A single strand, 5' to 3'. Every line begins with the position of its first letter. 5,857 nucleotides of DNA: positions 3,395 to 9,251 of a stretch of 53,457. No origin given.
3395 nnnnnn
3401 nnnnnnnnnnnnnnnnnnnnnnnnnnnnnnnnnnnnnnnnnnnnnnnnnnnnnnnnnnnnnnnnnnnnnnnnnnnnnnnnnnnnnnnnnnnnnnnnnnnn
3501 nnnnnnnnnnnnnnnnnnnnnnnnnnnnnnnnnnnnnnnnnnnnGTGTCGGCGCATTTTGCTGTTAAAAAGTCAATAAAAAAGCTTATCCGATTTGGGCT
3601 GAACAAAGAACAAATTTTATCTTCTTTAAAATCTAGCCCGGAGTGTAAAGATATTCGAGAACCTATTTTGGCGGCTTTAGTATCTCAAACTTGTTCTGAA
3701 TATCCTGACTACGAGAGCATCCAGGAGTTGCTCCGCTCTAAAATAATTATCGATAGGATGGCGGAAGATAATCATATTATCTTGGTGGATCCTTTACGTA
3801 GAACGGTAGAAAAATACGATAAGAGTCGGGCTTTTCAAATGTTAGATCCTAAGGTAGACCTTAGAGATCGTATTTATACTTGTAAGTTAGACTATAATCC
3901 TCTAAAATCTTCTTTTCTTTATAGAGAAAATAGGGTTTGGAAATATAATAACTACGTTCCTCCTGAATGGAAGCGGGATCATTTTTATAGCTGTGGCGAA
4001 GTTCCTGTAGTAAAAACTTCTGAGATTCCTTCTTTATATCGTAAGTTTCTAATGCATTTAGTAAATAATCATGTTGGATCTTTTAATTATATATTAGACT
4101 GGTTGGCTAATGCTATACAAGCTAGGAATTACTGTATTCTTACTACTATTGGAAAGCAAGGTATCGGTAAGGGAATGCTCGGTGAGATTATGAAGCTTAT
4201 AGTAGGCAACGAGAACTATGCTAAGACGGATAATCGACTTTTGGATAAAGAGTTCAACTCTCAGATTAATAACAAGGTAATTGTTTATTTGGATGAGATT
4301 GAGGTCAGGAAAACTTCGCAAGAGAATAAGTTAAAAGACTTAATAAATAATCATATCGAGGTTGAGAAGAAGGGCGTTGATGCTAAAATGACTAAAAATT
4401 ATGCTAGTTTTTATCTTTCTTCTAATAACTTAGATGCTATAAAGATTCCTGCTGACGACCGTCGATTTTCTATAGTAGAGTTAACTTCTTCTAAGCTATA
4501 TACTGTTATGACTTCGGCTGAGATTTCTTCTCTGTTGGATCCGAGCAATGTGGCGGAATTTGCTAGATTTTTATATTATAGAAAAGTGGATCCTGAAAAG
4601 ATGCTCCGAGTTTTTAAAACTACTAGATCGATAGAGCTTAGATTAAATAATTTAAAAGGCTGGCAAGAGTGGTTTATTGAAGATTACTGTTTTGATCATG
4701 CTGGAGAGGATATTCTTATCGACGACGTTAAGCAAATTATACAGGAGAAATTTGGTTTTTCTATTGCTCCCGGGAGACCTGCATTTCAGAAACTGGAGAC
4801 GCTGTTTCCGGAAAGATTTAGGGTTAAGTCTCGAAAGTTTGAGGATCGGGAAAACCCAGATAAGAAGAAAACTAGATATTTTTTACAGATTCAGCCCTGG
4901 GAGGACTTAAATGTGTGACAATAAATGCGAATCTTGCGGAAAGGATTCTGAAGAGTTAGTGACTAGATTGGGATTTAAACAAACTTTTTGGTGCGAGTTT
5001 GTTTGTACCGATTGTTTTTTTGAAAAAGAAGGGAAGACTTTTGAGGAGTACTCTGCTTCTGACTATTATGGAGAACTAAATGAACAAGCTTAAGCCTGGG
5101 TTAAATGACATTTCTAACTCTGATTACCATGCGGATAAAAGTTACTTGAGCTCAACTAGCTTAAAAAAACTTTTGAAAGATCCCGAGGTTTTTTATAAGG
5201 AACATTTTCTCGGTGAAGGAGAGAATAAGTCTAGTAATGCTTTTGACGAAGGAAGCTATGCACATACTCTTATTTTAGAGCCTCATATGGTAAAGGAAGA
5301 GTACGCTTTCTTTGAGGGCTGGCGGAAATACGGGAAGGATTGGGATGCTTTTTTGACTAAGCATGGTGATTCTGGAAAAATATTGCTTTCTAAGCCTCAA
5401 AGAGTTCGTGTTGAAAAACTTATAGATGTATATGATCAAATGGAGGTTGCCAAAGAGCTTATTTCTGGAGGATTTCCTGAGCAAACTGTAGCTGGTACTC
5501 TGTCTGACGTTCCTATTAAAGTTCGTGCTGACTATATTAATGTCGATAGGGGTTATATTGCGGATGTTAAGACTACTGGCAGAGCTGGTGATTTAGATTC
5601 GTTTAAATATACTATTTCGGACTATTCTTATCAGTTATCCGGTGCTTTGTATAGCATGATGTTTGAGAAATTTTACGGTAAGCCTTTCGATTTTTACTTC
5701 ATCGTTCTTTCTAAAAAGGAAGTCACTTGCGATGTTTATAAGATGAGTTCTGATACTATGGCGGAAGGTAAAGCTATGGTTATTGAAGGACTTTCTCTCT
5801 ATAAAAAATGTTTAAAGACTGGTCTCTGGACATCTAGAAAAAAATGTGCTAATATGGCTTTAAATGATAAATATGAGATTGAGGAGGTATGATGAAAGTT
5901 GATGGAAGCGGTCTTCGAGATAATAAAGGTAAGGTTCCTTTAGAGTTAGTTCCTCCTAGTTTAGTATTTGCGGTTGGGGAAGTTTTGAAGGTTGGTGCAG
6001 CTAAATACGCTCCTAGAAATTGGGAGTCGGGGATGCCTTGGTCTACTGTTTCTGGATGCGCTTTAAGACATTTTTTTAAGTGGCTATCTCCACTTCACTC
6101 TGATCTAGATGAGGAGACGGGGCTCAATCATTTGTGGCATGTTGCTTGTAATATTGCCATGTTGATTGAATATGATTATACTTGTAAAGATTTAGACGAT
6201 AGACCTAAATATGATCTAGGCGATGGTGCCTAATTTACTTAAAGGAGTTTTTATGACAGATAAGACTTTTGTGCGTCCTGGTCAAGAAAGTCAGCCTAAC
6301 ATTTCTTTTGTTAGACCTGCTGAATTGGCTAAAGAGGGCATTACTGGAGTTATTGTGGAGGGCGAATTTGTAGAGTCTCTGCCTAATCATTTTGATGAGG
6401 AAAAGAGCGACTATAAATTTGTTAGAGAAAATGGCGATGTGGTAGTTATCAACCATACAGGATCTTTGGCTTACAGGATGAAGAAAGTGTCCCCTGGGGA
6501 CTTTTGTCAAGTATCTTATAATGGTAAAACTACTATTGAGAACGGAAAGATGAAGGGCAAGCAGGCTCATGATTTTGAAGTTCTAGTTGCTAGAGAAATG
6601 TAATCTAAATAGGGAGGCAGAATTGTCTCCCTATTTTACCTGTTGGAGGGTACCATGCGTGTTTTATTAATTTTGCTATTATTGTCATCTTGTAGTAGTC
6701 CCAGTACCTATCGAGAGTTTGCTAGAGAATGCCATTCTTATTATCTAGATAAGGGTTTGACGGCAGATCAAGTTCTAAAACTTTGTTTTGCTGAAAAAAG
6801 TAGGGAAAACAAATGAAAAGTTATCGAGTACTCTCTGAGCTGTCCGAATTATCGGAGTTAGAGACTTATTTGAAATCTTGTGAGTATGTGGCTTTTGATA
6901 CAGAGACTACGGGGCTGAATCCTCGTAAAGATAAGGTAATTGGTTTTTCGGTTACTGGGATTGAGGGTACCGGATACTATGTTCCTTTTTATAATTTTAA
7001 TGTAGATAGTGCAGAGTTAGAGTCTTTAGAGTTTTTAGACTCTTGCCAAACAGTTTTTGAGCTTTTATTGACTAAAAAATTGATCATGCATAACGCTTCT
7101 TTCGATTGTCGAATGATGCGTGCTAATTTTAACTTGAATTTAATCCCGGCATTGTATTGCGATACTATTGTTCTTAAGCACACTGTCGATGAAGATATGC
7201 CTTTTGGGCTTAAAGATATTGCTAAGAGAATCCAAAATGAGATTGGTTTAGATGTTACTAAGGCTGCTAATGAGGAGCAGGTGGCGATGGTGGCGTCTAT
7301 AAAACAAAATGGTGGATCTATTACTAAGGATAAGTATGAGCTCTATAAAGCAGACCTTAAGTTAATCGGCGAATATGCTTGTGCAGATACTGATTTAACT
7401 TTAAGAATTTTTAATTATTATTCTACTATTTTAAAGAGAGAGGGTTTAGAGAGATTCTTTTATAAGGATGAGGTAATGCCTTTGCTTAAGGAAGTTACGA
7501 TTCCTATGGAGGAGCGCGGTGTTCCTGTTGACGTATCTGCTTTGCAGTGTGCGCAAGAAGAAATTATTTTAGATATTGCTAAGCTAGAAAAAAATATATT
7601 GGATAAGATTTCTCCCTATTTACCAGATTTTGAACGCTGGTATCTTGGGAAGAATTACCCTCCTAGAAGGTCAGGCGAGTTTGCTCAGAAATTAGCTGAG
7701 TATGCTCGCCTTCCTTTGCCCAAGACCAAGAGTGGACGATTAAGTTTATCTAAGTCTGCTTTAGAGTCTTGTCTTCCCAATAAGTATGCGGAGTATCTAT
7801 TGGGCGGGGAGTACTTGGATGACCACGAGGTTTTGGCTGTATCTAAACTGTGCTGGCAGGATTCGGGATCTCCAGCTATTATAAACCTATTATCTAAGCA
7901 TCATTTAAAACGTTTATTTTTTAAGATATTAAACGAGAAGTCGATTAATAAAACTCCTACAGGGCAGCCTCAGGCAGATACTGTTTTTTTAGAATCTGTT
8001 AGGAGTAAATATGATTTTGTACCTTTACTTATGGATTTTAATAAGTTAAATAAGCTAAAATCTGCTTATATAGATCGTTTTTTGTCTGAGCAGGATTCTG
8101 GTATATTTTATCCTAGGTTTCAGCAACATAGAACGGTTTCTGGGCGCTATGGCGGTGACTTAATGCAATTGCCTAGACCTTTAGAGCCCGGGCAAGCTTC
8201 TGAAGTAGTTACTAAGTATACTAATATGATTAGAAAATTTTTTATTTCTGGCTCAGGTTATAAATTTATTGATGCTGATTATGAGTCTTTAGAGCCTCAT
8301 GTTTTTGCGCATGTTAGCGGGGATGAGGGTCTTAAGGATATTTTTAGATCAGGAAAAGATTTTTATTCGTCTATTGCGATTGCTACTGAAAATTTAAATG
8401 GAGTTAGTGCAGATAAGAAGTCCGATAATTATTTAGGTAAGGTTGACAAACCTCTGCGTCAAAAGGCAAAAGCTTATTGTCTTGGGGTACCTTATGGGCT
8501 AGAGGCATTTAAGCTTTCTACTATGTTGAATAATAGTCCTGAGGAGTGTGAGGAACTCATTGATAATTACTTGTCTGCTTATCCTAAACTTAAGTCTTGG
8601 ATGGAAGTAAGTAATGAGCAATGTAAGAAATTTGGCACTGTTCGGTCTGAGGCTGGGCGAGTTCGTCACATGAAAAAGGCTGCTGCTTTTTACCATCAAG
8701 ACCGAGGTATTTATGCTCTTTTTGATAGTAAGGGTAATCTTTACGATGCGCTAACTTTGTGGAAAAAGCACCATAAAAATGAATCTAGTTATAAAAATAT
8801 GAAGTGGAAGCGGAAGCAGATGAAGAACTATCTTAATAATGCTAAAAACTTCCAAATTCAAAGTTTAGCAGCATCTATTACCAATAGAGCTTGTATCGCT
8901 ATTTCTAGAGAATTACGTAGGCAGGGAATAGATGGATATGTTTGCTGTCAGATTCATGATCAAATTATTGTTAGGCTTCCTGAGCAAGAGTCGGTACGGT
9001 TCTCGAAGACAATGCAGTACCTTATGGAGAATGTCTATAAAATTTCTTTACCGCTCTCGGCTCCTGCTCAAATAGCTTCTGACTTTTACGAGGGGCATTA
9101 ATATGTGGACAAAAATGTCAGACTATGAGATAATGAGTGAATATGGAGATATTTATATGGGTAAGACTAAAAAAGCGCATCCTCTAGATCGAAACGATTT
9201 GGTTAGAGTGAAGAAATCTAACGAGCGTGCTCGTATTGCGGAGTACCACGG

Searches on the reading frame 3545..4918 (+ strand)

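Call 27: search_protein_families(library=pfam, proteins=[window:3545-4918:+], max_evalue=0.01)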
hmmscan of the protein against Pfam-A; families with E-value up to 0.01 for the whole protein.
window:3545-4918:+ (457 aa): 2 families
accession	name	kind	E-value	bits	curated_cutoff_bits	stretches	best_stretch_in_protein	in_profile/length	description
PF19263.5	DUF5906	-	1.3e-20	74.6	27.6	1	202-307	2-114/114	Family of unknown function (DUF5906)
PF05272.17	VapE-like_dom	-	1.3e-06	28.4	25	1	198-330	53-184/217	Virulence-associated protein E-like domain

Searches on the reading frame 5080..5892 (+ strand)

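Call 27: search_protein_families(library=pfam, proteins=[window:5080-5892:+], max_evalue=0.01)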
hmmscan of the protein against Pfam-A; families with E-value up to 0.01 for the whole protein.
window:5080-5892:+ (270 aa): 1 family
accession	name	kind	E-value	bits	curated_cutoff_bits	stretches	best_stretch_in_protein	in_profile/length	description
PF12684.13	DUF3799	-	2.8e-29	103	26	1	24-256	1-227/233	PDDEXK-like domain of unknown function (DUF3799)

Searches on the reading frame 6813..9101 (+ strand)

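Call 27: search_protein_families(library=pfam, proteins=[window:6813-9101:+], max_evalue=0.01)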
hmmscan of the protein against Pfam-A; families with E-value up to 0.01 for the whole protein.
window:6813-9101:+ (762 aa): 6 families
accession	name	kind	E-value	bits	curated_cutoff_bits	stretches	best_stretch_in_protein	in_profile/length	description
PF00476.26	DNA_pol_A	-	1.3e-58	199.3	34.3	1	357-759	30-380/381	DNA polymerase family A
PF01612.26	DNA_pol_A_exo1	-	3.4e-14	53.5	23.6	1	4-202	1-167/173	3'-5' exonuclease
PF13482.12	RNase_H_2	-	2.6e-05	24.6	22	1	28-145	3-118/165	RNase_H superfamily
PF00929.31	RNase_T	-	3.7e-05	24.8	24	0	26-53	1-29/164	Exonuclease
PF04857.26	CAF1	-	0.0011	18.7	24.2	0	12-37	9-34/320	CAF1 family ribonuclease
PF14410.12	GH-E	-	0.0067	17.5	25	0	643-684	4-58/68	HNH/ENDO VII superfamily nuclease with conserved GHE residues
